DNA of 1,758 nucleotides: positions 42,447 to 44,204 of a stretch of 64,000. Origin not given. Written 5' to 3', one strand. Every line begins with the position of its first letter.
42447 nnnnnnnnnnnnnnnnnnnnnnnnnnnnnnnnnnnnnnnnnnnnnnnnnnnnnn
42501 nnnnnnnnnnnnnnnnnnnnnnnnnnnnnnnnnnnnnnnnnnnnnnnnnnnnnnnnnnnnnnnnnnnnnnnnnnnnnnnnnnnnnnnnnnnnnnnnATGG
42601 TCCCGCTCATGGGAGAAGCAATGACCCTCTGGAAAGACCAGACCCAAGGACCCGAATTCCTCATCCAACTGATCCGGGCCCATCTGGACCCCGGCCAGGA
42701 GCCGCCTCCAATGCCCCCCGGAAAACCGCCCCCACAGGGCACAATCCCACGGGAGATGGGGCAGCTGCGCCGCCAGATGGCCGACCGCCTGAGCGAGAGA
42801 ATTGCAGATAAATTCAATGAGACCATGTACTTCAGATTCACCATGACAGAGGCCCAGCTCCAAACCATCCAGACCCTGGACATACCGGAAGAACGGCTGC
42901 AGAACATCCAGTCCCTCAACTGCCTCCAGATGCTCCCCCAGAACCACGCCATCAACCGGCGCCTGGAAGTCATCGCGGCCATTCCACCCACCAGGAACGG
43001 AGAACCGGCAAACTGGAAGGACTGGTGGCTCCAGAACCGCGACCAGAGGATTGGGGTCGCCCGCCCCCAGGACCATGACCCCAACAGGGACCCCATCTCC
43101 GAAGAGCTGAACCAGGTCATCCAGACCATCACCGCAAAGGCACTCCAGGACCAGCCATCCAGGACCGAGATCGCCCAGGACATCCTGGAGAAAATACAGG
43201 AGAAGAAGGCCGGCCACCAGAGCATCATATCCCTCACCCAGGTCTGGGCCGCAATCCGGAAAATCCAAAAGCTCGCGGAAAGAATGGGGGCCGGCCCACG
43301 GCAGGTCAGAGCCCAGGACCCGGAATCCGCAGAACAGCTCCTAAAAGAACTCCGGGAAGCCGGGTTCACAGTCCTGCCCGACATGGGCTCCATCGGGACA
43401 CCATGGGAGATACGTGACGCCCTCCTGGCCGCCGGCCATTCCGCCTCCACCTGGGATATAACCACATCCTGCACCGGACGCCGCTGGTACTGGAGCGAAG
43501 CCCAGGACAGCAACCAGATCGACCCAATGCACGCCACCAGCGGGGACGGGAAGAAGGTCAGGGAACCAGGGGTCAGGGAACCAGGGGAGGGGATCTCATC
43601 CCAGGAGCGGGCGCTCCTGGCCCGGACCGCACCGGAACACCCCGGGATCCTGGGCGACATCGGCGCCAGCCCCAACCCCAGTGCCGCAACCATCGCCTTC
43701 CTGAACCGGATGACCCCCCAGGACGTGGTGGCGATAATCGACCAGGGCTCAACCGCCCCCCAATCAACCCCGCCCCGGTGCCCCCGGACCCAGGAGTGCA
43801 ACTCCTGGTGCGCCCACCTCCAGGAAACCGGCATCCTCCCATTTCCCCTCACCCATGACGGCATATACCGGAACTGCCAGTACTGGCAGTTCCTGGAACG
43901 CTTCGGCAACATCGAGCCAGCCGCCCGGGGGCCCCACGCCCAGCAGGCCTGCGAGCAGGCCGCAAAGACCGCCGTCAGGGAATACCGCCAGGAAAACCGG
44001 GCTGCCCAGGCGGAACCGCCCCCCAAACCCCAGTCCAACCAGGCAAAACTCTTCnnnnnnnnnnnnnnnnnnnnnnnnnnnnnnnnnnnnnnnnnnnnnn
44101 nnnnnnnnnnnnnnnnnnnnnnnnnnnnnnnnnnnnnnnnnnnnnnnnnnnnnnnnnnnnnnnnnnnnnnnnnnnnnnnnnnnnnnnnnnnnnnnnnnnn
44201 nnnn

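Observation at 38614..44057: Two about-480-aa paralogs of unknown function sharing a C-x5-C-x3-C...C motif followed by (Y/W)QFL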

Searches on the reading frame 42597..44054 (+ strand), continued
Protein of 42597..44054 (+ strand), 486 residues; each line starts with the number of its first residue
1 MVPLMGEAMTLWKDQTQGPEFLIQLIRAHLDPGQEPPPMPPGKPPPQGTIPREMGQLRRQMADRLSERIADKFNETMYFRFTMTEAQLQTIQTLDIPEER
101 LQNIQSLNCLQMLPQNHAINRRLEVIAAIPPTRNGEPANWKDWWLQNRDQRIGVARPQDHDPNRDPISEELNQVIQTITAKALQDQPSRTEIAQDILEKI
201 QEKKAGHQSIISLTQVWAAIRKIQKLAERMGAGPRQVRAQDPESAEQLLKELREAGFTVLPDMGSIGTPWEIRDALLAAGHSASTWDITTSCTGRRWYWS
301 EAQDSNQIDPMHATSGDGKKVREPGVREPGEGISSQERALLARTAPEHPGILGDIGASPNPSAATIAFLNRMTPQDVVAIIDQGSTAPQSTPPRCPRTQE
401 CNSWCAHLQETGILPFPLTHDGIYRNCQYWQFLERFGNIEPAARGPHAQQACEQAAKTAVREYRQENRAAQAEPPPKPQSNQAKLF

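Call 39: find_encoding_contigs(protein=P0005, flank=10000, max_places=2)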
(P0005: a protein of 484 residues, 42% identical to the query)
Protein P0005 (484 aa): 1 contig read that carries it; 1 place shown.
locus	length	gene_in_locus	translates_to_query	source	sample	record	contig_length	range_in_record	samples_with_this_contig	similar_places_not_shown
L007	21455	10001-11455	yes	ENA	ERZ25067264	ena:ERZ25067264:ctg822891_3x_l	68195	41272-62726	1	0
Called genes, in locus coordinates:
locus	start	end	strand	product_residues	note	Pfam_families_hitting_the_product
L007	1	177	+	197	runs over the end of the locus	-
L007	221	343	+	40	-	-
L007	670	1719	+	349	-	PF19587:DUF6094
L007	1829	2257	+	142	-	PF26948:DUF8296 (weak)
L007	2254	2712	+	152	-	PF19663:DUF6166 (weak)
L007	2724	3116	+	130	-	-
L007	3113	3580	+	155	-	-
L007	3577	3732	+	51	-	-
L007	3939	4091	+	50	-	-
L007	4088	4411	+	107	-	-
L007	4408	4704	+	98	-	-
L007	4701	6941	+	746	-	PF04851:ResIII (faint), PF00271:Helicase_C (weak)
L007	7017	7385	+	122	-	-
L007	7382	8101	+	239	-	-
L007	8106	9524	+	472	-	-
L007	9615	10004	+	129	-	PF10686:YAcAr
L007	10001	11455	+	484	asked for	-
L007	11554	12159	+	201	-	PF00376:MerR, PF12728:HTH_17 (weak), PF00239:Resolvase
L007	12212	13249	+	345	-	PF07282:Cas12f1-like_TNB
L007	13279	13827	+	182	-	PF02834:LigT_PEase (weak), PF13563:2_5_RNA_ligase2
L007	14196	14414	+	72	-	-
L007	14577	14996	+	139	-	-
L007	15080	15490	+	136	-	PF00294:PfkB (weak)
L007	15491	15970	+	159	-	PF00294:PfkB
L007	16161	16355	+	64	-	-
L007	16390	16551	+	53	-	-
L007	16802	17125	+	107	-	-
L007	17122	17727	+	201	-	-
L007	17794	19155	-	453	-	PF13546:DDE_5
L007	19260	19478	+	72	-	-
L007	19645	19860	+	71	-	-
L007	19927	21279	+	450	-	-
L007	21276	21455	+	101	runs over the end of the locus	-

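Call 45: find_related_loci(query=A5, collection=viral_contigs, flank=10000)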
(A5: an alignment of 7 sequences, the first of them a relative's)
Query A5 (419 aa) in viral_contigs; peptide patterns used: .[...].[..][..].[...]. (x = any residue, [..] = any of these).
12 stretches matched a pattern, but none encodes a relative of the query by tblastn (E <= 1e-3).

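Call 46: search_dna_similar(query=P0121, collection=phages, mode=protein, max_evalue=0.001)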
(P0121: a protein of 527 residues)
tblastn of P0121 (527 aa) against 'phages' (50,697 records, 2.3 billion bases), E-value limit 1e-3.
No match.

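Call 47: search_dna_similar(query=P0123, collection=phages, mode=protein, max_evalue=0.001)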
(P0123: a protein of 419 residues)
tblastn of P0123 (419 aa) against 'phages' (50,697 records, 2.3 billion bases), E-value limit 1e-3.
No match.

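Call 48: search_dna_similar(query=P0121, collection=plasmids, mode=protein, max_evalue=0.001)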
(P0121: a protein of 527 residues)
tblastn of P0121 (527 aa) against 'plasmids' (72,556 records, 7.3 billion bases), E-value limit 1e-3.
No match.

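Call 49: find_encoding_contigs(protein=P0121, flank=10000, max_places=2)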
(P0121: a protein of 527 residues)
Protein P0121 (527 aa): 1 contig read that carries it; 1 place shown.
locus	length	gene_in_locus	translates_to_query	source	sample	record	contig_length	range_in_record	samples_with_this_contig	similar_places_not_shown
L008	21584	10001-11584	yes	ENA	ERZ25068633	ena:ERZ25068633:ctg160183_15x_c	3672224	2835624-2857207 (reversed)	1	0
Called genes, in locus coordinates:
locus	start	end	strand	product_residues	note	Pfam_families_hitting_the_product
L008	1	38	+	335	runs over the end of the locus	PF08401:ArdcN, PF18818:MPTase-PolyVal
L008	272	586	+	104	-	-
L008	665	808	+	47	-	-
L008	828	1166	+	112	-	-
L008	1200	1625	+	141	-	PF08780:NTase_sub_bind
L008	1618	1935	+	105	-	PF22600:MTPAP-like_central (weak), PF01909:NTP_transf_2 (weak), PF18765:Polbeta (weak)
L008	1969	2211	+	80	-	-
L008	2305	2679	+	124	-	-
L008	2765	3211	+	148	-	-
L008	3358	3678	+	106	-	-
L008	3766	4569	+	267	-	-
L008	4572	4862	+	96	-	-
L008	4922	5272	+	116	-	PF11171:DUF2958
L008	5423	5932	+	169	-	-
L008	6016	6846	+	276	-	-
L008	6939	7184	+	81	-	-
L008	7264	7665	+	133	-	-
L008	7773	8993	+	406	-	PF12705:PDDEXK_1 (faint)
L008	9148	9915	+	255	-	-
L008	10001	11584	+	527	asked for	-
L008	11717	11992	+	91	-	-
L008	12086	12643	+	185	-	-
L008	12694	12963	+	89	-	-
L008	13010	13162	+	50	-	-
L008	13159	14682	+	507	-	PF04098:Rad52_Rad22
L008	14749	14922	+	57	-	-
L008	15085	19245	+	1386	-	PF19587:DUF6094, PF00271:Helicase_C (weak)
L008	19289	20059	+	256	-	-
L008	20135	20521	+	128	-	-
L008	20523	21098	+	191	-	PF04002:RadC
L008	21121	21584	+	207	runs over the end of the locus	PF12637:TSCPD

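Call 50: find_encoding_contigs(protein=P0123, flank=10000, max_places=2)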
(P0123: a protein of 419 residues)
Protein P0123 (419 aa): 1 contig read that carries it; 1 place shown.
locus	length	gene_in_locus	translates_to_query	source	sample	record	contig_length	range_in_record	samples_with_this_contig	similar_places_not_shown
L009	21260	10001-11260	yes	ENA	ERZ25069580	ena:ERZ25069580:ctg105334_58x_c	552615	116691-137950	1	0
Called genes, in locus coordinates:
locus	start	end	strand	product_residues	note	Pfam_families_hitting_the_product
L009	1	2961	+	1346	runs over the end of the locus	PF19587:DUF6094, PF00176:SNF2-rel_dom (faint), PF04851:ResIII (faint), PF00271:Helicase_C (weak)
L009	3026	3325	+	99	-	-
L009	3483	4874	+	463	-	-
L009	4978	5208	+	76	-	-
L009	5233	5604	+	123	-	-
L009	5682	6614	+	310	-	-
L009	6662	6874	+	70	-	-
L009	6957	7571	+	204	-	PF10263:SprT-like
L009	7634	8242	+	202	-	-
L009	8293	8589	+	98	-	-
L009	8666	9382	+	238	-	-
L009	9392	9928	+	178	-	-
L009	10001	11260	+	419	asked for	-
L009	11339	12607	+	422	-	-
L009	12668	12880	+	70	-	-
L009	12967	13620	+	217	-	-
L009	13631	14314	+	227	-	-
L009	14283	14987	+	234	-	-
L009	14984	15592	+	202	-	-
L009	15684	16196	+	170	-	-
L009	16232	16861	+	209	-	-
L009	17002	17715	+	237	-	-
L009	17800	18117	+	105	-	-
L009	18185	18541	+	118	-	-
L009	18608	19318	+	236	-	-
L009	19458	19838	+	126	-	PF11171:DUF2958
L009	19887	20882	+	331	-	PF08719:NADAR, PF14216:DUF4326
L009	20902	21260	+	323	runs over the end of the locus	PF01548:DEDD_Tnp_IS110, PF02371:Transposase_20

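Call 59: search_protein_families(library=ncbifam, proteins=[window:42621-44054:+], max_evalue=0.01)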
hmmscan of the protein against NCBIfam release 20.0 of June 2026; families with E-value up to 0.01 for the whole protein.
window:42621-44054:+ (478 aa): 0 families

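Call 60: search_protein_families(library=padloc, proteins=[window:42621-44054:+], max_evalue=0.01)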
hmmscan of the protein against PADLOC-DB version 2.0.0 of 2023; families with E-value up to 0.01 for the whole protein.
window:42621-44054:+ (478 aa): 0 families

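Call 67: find_related_loci(query=A2, collection=metagenome_contigs, flank=10000)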
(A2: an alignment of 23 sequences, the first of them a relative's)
Query A2 (478 aa) in metagenome_contigs; peptide patterns used: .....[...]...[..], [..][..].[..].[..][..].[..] (x = any residue, [..] = any of these).
38 stretches matched a pattern, but none encodes a relative of the query by tblastn (E <= 1e-3).

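Call 68: find_encoding_contigs(protein=P0110, flank=10000, max_places=1)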
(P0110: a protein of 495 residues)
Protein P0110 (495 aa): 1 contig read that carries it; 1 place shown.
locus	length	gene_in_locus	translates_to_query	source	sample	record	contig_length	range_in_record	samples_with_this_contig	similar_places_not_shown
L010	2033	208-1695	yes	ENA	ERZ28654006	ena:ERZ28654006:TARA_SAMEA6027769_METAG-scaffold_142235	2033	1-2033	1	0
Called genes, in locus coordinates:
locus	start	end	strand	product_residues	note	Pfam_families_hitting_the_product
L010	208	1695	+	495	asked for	-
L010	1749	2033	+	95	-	?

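Call 69: find_encoding_contigs(protein=P0109, flank=10000, max_places=1)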
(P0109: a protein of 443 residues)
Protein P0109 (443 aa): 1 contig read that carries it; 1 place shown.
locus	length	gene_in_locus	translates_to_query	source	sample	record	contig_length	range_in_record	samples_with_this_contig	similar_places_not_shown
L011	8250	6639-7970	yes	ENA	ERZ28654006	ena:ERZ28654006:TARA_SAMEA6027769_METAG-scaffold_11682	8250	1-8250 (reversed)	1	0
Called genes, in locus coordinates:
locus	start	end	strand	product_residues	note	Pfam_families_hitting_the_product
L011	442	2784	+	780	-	PF00317:Ribonuc_red_lgN, PF02867:Ribonuc_red_lgC, PF12637:TSCPD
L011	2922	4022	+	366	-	-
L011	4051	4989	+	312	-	-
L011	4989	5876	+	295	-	PF14216:DUF4326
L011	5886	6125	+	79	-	-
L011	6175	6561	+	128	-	-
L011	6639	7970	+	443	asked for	-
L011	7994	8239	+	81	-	-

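Call 70: find_encoding_contigs(protein=P0083, flank=10000, max_places=1)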
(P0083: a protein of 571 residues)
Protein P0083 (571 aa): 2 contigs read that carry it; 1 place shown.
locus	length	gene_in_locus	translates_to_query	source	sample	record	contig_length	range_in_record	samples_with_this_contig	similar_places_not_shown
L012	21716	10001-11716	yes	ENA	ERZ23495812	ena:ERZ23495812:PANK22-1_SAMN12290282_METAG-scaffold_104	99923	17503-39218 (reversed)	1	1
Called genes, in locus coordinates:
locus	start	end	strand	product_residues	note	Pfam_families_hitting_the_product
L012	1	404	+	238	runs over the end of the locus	PF04002:RadC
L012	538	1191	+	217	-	-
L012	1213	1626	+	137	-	-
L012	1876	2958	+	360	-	PF19587:DUF6094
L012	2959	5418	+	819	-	PF00176:SNF2-rel_dom (faint), PF00270:DEAD (faint), PF04851:ResIII (weak), PF00271:Helicase_C (faint)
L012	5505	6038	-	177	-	-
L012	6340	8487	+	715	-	PF08719:NADAR, PF04055:Radical_SAM (weak), PF10686:YAcAr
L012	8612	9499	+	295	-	-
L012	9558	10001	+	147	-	-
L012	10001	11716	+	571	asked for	-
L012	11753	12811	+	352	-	PF13155:Toprim_2 (weak), PF13362:Toprim_3 (weak)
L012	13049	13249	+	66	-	-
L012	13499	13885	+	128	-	-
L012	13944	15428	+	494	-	-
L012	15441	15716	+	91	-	-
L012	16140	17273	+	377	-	-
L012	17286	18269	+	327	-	-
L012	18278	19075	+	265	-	-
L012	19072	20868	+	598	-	PF13203:DUF2201_N, PF09967:DUF2201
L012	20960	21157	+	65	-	-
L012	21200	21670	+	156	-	PF09152:DUF1937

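Call 81: list_cluster_members(proteins=[P0007, P0022, P0083, P0121, P0123, P0096, P0056, P0085])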
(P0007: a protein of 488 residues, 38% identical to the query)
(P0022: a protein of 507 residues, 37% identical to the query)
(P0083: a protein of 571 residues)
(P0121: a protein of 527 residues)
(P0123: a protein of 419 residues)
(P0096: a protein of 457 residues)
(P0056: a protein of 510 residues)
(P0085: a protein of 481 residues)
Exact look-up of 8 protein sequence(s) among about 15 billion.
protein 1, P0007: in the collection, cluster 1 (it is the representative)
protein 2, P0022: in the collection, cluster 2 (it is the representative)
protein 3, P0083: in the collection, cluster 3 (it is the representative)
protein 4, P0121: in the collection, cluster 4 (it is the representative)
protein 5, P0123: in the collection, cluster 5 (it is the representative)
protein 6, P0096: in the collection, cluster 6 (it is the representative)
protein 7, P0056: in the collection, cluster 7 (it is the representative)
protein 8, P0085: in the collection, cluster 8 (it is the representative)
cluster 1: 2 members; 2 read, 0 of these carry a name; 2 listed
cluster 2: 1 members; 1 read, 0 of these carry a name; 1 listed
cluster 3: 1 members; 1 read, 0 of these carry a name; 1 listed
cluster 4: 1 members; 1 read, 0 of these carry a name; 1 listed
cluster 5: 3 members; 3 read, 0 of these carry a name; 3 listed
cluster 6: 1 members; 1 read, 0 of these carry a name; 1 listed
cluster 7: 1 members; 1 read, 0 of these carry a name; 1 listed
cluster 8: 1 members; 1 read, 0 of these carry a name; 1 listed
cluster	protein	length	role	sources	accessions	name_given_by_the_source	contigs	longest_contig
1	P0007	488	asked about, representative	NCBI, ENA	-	-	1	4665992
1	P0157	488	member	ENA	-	-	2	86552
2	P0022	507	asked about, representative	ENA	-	-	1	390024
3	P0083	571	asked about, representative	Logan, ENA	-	-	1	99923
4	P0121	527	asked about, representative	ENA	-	-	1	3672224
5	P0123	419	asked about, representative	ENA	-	-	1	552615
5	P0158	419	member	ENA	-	-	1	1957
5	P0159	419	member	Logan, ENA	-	-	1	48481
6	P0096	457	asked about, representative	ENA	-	-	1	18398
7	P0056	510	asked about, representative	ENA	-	-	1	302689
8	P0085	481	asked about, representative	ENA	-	-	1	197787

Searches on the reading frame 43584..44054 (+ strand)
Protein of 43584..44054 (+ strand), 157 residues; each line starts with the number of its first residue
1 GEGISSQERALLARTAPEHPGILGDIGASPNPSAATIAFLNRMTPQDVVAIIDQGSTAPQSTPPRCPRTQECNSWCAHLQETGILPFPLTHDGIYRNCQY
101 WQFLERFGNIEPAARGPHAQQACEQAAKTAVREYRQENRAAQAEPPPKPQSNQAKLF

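Call 96: predict_structure(alignment_id=A7)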
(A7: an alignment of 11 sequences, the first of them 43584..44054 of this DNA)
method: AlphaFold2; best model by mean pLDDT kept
length: 157 residues; sequences in the alignment: 11
mean_pLDDT: 75.2   pTM: 0.66
mean pLDDT of the five models: 75.2, 73.1, 72.3, 57.7, 55.5
residues with pLDDT >= 90: 17; 70-90: 103; 50-70: 24; < 50: 13
segments of 3 or more residues with pLDDT < 50: 17-25
pLDDT, mean of each block of 10 residues (from residue 1): 80 61 48 76 80 78 80 79 76 79 91 91 87 80 59 49
secondary structure, 60 per line:
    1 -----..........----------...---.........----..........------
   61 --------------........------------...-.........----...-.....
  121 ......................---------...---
elements in order: H6-15 H32-40 H45-54 H75-82 H99-107 H116-142

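Call 100: fold_search(model_id=the predicted structure, library=pdb)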
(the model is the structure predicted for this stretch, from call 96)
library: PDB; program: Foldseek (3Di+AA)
matches with E <= 10: 15; with E <= 0.001: 0
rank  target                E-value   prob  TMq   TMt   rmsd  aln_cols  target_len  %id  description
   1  3wdb                  1.7e+00  0.03  0.16  0.17  14.7       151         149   19  N-terminal domain of Mycobacterium tuberculosis ClpC1 (released 2013-09-18)
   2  2y1r_B                3.8e+00  0.02  0.16  0.18  14.9       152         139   12  Structure of MecA121 & ClpC N-domain complex (released 2011-03-16)
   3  6cmo_A                3.8e+00  0.01  0.11  0.07  18.4       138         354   11  Rhodopsin-Gi complex (released 2018-06-20)
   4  6uu8_FFF              4.7e+00  0.02  0.16  0.10  25.8       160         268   16  E. coli mutant sigma-S transcription initiation complex with a 7-nt RNA ("Fresh" mutant crystal soaked with GTP, UTP (released 2020-08-26)
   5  2y1r_A                5.0e+00  0.02  0.17  0.18  14.9       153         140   11  Structure of MecA121 & ClpC N-domain complex (released 2011-03-16)
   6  4y0b_B                5.3e+00  0.02  0.15  0.17  14.2       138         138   14  The structure of Arabidopsis ClpT1 (released 2015-05-13)
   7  3hiu_B                6.0e+00  0.02  0.16  0.16  16.6       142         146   13  The crystal structure of protein (XCC3681) from Xanthomonas campestris pv. campestris str. ATCC 33913 (released 2009-07-14)
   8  3lvy_E                6.3e+00  0.02  0.11  0.10  12.3        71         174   14  Crystal Structure of Carboxymuconolactone Decarboxylase Family Protein SMU.961 from Streptococcus mutans (released 2010-03-09)
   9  7dgw                  6.3e+00  0.02  0.14  0.21  14.9       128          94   16  De novo designed protein H4A2S (released 2021-11-24)
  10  1xd3_A                7.1e+00  0.03  0.19  0.14  14.9        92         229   12  Crystal structure of UCHL3-UbVME complex (released 2004-11-23)
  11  9jk6_A                7.1e+00  0.01  0.13  0.07  14.1       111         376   16  Human VANGL1 hexamer (released 2024-12-25)
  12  6e8l_B                7.5e+00  0.02  0.11  0.11  12.4        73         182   15  Crystal Structure of Alkyl hydroperoxidase D (AhpD) from Streptococcus pneumoniae (Strain D39/ NCTC 7466) (released 2019-08-28)
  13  4npf_Y                7.5e+00  0.02  0.18  0.22  16.5       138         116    8  High-resolution structure of two tandem B domains of staphylococcal protein A connected by the conserved linker (released 2014-10-08)
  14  1uch                  8.9e+00  0.01  0.18  0.14  16.7       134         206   13  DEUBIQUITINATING ENZYME UCH-L3 (HUMAN) AT 1.8 ANGSTROM RESOLUTION (released 1998-01-28)
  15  7zm0_G                9.5e+00  0.01  0.16  0.13  13.4       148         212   13  Structure of UCHL1 in complex with GK13S inhibitor (released 2022-09-14)
